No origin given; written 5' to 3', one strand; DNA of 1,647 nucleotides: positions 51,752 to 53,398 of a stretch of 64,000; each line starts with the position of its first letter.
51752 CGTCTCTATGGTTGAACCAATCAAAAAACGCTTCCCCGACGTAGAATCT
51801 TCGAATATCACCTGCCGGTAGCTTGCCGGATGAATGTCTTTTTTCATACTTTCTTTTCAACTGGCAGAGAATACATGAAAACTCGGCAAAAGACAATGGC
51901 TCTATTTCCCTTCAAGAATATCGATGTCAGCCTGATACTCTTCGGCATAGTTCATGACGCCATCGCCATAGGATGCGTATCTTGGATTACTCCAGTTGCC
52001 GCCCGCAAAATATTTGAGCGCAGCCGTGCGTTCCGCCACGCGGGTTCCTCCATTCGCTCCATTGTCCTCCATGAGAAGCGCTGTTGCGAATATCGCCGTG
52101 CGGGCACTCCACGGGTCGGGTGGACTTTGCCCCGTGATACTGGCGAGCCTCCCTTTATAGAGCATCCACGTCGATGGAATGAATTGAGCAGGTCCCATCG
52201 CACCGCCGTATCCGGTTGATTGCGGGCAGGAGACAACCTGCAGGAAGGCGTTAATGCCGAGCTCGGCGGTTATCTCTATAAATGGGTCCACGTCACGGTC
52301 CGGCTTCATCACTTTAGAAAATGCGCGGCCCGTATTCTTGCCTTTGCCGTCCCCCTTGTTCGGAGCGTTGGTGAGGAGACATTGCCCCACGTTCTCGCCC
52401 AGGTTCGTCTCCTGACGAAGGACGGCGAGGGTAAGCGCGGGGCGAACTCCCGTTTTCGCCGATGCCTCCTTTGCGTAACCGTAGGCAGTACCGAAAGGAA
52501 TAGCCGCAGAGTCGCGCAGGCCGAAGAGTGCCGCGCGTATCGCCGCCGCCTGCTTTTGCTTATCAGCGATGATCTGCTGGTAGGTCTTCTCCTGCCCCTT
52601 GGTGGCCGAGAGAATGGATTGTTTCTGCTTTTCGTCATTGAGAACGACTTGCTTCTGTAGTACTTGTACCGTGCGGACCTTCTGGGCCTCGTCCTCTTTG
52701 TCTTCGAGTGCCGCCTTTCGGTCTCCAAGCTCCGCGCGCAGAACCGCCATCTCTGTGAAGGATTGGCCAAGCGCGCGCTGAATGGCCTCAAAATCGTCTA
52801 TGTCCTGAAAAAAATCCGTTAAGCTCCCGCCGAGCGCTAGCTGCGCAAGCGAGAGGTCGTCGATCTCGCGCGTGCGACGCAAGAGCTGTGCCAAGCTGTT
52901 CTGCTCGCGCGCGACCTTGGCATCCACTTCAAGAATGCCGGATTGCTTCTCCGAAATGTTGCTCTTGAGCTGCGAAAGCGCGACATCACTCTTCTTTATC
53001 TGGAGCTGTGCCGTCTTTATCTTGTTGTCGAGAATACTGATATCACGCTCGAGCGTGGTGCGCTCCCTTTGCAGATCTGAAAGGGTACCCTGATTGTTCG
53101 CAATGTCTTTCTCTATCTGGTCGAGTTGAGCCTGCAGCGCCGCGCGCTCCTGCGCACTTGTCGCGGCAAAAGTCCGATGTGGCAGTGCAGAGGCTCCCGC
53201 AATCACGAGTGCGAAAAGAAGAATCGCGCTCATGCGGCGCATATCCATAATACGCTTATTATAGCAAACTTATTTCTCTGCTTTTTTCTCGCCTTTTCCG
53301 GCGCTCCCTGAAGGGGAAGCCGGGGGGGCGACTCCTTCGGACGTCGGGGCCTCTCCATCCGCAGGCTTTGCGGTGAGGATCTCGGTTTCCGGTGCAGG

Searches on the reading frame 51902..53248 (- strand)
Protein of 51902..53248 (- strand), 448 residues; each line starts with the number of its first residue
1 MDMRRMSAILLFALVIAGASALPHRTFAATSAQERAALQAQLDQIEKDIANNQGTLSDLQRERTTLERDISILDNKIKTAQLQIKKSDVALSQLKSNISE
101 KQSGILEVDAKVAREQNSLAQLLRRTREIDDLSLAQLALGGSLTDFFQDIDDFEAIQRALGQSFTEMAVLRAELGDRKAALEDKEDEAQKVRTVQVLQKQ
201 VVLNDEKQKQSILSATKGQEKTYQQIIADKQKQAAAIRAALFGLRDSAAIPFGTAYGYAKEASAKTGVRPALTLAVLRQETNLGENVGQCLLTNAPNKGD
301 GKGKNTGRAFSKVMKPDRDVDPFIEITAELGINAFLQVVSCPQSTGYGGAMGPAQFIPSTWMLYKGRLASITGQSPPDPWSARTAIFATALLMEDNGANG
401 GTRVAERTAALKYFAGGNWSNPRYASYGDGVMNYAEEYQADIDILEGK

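Call 81: search_protein_families(library=pfam, proteins=[window:51902-53248:-], max_evalue=0.00001)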
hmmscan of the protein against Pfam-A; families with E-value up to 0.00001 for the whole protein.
window:51902-53248:- (448 aa): 1 family
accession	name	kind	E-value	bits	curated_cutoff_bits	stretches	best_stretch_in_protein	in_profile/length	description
PF13406.11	SLT_2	-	7.9e-06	25.7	24.3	0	346-406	151-209/292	Transglycosylase SLT domain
